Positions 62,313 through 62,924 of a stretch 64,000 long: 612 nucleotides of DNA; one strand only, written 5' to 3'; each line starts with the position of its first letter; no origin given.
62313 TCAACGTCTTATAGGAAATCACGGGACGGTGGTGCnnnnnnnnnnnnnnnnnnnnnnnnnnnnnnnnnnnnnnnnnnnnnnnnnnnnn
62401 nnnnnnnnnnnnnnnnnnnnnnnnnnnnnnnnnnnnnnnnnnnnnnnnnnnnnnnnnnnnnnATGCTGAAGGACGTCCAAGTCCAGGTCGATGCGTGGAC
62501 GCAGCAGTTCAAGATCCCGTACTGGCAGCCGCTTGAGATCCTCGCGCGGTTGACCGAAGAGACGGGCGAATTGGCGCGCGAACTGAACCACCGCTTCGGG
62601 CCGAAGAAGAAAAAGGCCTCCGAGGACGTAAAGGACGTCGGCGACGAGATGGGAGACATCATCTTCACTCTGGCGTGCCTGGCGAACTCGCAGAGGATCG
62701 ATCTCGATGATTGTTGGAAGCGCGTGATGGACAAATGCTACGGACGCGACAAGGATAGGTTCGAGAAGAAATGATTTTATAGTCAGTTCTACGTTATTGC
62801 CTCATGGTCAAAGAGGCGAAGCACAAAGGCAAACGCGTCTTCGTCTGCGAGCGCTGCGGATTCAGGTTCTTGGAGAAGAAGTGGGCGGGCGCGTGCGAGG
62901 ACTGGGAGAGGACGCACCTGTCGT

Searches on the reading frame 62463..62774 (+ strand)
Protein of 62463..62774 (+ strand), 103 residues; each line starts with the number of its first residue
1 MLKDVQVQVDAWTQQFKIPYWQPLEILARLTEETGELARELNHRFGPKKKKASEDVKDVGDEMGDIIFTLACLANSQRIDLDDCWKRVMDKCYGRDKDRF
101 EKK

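Call 78: search_protein_families(library=pfam, proteins=[window:62463-62774:+], max_evalue=0.001)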
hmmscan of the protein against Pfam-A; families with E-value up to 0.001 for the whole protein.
window:62463-62774:+ (103 aa): 2 families
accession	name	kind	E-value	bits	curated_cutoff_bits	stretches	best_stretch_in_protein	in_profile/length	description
PF03819.22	MazG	-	2.1e-14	54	22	1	24-100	4-74/74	MazG nucleotide pyrophosphohydrolase domain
PF01503.22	PRA-PH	-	6e-05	23.8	21.3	1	26-89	30-83/86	Phosphoribosyl-ATP pyrophosphohydrolase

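Call 81: find_encoding_contigs(protein=window:62463-62774:+, flank=10000, max_places=2)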
Protein window:62463-62774:+ (103 aa): 2 contigs read that carry it; 1 place shown.
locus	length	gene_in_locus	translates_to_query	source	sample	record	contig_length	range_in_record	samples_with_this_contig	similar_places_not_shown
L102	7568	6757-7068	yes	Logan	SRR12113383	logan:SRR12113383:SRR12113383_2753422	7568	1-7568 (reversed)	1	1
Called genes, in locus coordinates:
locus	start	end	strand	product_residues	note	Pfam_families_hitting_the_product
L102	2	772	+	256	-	?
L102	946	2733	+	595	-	PF05693:Glycogen_syn, PF08323:Glyco_transf_5 (weak), PF13692:Glyco_trans_1_4 (faint), PF00534:Glycos_transf_1 (weak)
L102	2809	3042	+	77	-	PF04014:MazE_antitoxin (weak)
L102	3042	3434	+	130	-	PF01850:PIN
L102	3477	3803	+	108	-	-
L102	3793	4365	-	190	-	PF00300:His_Phos_1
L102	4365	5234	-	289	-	PF13793:Pribosyltran_N, PF14572:Pribosyl_synth (faint), PF00156:Pribosyltran, PF14681:UPRTase (faint)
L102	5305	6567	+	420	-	PF13660:DUF4147, PF05161:MOFRL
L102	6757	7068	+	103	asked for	PF03819:MazG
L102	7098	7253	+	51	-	-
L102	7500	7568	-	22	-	?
